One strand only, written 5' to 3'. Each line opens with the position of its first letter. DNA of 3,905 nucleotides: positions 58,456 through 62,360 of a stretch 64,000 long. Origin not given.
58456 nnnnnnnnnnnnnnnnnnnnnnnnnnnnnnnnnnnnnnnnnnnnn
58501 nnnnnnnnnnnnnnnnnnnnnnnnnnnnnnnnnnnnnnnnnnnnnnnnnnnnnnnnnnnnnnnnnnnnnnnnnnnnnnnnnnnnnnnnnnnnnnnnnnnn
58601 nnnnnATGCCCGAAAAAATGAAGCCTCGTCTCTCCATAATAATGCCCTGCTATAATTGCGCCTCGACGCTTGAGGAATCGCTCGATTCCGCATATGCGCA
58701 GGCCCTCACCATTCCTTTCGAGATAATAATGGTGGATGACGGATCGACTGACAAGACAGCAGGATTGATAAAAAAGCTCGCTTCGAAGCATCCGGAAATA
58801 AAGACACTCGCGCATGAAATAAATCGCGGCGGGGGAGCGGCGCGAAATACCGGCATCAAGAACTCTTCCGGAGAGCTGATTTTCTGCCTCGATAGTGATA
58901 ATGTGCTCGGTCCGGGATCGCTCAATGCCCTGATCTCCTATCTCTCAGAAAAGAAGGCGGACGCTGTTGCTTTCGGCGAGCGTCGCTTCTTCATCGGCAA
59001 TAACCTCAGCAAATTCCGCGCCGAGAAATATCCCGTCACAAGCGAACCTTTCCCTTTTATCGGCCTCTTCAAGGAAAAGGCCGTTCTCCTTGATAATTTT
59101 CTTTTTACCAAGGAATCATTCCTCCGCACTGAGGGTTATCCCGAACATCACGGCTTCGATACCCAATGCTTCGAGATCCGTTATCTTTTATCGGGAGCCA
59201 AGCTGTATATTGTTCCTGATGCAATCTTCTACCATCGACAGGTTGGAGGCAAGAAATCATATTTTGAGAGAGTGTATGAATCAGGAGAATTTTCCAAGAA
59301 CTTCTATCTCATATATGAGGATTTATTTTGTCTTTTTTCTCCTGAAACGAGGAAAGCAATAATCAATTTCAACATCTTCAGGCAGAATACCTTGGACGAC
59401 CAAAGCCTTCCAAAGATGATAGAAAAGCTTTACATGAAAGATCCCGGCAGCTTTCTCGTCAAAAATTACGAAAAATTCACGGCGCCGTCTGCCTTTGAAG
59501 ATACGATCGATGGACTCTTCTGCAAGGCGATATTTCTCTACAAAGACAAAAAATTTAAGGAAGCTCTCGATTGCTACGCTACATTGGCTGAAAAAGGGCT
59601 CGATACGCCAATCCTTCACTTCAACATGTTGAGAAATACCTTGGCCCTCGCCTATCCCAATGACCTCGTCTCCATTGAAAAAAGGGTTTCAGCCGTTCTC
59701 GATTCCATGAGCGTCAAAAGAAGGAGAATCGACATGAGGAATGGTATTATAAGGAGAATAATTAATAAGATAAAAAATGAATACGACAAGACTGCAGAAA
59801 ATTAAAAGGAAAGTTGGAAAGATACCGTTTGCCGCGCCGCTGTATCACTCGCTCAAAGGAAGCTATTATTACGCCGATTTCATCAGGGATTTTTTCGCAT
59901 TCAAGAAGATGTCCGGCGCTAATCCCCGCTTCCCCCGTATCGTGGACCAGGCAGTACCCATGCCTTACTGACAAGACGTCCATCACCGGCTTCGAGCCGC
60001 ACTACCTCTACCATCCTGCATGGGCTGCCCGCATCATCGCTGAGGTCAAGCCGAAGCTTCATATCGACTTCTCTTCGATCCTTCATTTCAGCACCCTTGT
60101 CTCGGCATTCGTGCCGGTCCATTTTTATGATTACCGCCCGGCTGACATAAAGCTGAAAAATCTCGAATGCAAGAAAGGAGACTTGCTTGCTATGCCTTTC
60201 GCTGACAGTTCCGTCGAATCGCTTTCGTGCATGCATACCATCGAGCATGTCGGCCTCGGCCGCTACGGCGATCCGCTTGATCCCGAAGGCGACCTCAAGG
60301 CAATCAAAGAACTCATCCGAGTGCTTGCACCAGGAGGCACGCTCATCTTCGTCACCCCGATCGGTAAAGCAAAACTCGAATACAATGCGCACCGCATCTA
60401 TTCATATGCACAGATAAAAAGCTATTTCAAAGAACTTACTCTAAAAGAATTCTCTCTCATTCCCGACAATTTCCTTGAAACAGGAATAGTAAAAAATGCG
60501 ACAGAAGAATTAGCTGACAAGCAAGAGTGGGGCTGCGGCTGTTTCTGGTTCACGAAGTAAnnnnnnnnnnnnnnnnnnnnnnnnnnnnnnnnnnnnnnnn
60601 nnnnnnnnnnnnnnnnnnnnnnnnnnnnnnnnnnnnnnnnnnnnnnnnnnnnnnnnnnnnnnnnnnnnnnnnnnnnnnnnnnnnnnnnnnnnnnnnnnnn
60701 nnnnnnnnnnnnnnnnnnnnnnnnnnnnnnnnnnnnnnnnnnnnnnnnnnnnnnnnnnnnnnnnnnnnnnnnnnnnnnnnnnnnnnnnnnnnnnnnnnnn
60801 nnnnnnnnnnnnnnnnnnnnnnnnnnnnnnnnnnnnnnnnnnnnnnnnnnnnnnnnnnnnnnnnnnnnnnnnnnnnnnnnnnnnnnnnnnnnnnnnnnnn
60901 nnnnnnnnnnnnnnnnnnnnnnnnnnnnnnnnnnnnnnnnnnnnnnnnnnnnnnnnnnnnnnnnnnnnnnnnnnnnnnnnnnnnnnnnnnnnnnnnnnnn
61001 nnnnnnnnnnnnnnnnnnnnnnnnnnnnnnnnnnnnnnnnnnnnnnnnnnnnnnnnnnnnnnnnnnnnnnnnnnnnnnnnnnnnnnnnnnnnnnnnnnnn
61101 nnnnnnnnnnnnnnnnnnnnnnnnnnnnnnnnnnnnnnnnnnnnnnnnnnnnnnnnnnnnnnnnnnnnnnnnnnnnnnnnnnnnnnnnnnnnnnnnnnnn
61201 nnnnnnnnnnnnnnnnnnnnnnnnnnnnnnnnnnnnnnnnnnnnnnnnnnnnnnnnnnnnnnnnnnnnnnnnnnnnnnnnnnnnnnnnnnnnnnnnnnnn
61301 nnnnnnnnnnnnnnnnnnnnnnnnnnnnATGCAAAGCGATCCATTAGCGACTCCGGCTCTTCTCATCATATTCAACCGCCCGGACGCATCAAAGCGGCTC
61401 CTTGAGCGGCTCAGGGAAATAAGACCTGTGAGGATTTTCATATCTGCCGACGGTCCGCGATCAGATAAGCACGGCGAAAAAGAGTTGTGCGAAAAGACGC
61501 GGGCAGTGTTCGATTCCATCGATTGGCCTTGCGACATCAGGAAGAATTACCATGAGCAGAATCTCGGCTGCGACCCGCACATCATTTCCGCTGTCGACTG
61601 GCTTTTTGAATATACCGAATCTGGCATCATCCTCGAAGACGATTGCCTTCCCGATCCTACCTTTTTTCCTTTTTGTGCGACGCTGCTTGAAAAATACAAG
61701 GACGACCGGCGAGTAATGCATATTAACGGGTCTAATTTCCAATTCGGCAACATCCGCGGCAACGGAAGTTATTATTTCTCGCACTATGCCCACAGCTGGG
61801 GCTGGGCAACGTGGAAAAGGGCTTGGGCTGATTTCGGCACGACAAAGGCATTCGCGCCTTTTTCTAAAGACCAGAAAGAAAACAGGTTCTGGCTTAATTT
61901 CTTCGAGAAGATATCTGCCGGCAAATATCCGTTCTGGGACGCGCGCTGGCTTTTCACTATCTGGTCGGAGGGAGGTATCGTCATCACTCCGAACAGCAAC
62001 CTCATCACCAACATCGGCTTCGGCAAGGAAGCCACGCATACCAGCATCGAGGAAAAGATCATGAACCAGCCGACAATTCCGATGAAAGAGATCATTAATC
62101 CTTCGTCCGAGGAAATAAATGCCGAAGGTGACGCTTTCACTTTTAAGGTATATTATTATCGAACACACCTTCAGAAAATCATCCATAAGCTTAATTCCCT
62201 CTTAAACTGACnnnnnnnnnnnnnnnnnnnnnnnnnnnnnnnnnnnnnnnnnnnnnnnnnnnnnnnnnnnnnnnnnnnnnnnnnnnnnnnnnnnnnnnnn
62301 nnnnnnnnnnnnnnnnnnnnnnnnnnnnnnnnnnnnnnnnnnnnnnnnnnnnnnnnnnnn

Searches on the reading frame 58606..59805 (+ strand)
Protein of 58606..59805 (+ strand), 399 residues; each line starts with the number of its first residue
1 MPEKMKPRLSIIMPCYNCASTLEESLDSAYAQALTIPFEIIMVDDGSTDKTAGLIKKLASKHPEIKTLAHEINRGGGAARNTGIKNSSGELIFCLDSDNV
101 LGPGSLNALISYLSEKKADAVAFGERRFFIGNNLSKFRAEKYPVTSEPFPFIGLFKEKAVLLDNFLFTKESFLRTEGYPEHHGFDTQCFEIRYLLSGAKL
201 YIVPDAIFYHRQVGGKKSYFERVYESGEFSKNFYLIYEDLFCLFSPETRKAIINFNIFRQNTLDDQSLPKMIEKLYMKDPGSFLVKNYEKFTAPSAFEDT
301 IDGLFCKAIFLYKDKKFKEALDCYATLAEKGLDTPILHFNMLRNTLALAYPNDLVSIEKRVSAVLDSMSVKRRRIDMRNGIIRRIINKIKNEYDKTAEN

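Call 4: search_protein_families(library=pfam, proteins=[window:58606-59805:+], max_evalue=0.01)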
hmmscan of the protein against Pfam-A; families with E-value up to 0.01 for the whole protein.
window:58606-59805:+ (399 aa): 3 families
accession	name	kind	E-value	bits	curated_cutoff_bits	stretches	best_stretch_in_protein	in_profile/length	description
PF00535.33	Glycos_transf_2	-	4.3e-33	115.1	23.3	1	10-144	1-132/168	Glycosyl transferase family 2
PF13641.12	Glyco_tranf_2_3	-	1.1e-12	48.9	27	1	7-124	1-121/230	Glycosyltransferase like family 2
PF10111.15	Glyco_tranf_2_2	-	3.6e-09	37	27.3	1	10-123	1-121/276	Glycosyltransferase like family 2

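Call 5: search_protein_families(library=ncbifam, proteins=[window:58606-59805:+], max_evalue=0.01)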
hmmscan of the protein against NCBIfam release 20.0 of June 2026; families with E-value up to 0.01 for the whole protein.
window:58606-59805:+ (399 aa): 26 families (the best 25 are shown)
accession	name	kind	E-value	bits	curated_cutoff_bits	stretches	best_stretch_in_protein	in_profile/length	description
TIGR03937.1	PgaC_IcaA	equivalog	7.6e-22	77.8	422.3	1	4-121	42-158/407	poly-beta-1,6-N-acetyl-D-glucosamine synthase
NF007482.0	PRK10073.1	equivalog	9.3e-21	74.2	423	1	5-119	4-116/334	glycosyltransferase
NF047683.1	TeichurnBiosyTuaG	equivalog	1.7e-18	67.2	400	1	4-124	3-121/252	teichuronic acid biosynthesis protein TuaG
NF041875.1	EPS_EpsD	equivalog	3e-18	66.3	370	1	9-124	1-114/325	exopolysaccharide biosynthesis glycosyltransferase EpsD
TIGR03965.1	mycofact_glyco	equivalog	1.4e-14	53.9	280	1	6-122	73-188/467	mycofactocin biosynthesis glycosyltransferase MftF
NF053739.1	GlytfEpsEBac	equivalog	4.5e-14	52.1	450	1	7-119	1-113/265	glycosyltransferase EpsE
TIGR03111.1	glyc2_xrt_Gpos1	hypoth_equivalog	1.2e-13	50.7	363.95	1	5-113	47-156/439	TIGR03111 family XrtG-associated glycosyltransferase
NF050050.1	ProtGlycPglI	equivalog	3.8e-13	49.5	500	1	6-115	1-110/306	GalNAc(5)-diNAcBac-PP-undecaprenol beta-1,3-glucosyltransferase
NF038302.1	EPS_HpsE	equivalog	8.8e-13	47.9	300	1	9-124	3-121/307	hormogonium polysaccharide biosynthesis glycosyltransferase HpsE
TIGR04242.1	nodulat_NodC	equivalog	4e-12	45.8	550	1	4-120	45-163/395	chitooligosaccharide synthase NodC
TIGR04283.1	glyco_like_mftF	equivalog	6e-12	45.6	182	1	9-123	1-107/221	TIGR04283 family arsenosugar biosynthesis glycosyltransferase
NF047588.1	GlcsyltransPgfSStrep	equivalog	1.8e-11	43.8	500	1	8-115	2-112/308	glycosyltransferase PgfS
NF007986.1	PRK10714.1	equivalog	6.8e-11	41.7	529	1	8-114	7-116/316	undecaprenyl-phosphate 4-deoxy-4-formamido-L-arabinose transferase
TIGR04017.1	WcaA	equivalog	8.9e-08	32.1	495.75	1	5-123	3-120/279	colanic acid biosynthesis glycosyltransferase WcaA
TIGR03469.1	HpnB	hypoth_equivalog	9.3e-08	31.5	379.25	1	4-116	41-163/386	hopene-associated glycosyltransferase HpnB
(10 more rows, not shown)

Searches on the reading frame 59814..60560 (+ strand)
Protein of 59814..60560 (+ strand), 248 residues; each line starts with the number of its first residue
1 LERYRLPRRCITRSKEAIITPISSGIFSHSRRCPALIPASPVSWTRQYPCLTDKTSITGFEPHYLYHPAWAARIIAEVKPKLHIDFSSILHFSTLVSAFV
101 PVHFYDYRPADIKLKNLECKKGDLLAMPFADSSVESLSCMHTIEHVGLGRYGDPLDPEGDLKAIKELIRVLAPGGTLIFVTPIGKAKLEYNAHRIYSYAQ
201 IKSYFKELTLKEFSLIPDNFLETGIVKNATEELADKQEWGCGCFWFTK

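Call 4: search_protein_families(library=pfam, proteins=[window:59814-60560:+], max_evalue=0.01)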
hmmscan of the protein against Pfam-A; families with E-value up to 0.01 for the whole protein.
window:59814-60560:+ (248 aa): 2 families
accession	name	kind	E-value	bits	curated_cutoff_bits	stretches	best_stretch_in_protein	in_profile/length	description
PF03269.20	DUF268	-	1.3e-15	58.1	25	1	138-201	67-130/176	Caenorhabditis protein of unknown function, DUF268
PF08241.18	Methyltransf_11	-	1.4e-06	29.3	21.2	1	117-179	44-95/95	Methyltransferase domain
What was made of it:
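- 59814..60560 (+): Second methyltransferase of the cluster (DUF268 / Methyltransf_11). The annotated TTG start is uncertain. DUF268 E 1.3e-15; Methyltransf_11 E 1.4e-6 (call 4).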

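Call 5: search_protein_families(library=ncbifam, proteins=[window:59814-60560:+], max_evalue=0.01)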
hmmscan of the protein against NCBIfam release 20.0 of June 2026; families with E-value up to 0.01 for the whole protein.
window:59814-60560:+ (248 aa): 2 families
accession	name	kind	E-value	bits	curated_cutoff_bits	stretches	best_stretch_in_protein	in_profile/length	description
NF038099.1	AsSugarArsM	exception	0.002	17.3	400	1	117-189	118-181/321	arsenosugar biosynthesis arsenite methyltransferase ArsM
TIGR01934.1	MenG_MenH_UbiE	subfamily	0.0086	15.4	158.35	0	113-198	86-161/223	ubiquinone/menaquinone biosynthesis methyltransferase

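Call 81: search_protein_families(library=ncbifam, proteins=[window:59814-60560:+], max_evalue=0.001)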
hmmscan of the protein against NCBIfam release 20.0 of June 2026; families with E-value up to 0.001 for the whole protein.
window:59814-60560:+ (248 aa): 0 families

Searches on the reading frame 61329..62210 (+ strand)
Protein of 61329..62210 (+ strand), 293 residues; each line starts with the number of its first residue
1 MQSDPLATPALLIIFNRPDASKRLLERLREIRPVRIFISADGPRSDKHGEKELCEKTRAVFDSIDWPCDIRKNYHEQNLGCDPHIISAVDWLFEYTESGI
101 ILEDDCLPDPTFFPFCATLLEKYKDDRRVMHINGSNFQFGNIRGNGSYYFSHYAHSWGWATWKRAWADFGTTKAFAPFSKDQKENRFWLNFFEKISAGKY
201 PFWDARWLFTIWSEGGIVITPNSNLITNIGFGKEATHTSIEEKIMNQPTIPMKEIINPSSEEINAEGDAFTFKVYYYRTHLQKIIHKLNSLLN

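Call 4: search_protein_families(library=pfam, proteins=[window:61329-62210:+], max_evalue=0.01)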
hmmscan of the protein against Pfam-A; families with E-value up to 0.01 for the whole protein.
window:61329-62210:+ (293 aa): 0 families

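Call 5: search_protein_families(library=ncbifam, proteins=[window:61329-62210:+], max_evalue=0.01)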
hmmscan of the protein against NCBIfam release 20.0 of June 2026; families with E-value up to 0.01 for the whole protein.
window:61329-62210:+ (293 aa): 0 families

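Call 69: search_protein_families(library=pfam, proteins=[window:61329-62210:+], max_evalue=5)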
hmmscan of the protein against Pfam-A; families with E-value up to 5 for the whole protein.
window:61329-62210:+ (293 aa): 0 families

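Call 84: search_solved_structures(query=window:61329-62207:+, max_evalue=1)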
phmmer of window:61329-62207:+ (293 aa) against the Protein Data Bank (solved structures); distinct sequences matched with E-value up to 1: 6.
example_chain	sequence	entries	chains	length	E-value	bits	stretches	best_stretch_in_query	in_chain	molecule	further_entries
3g9v_A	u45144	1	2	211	0.3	13.7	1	142-217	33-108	Interleukin 22 receptor, alpha 2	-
5j2s_A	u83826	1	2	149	0.73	12.4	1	159-208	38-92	Killer cell lectin-like receptor subfamily B member 1B allele A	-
7odu_C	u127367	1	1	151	0.75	12.4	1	159-208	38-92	Killer cell lectin-like receptor subfamily B member 1B allele A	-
9bgq_A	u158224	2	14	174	0.76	12.4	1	190-230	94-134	Mechanosensitive ion channel MscS domain-containing protein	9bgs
9bgt_A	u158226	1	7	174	0.76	12.4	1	190-230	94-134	Mechanosensitive ion channel MscS domain-containing protein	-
9bgu_A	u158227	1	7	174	0.76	12.4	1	190-230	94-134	Mechanosensitive ion channel MscS domain-containing protein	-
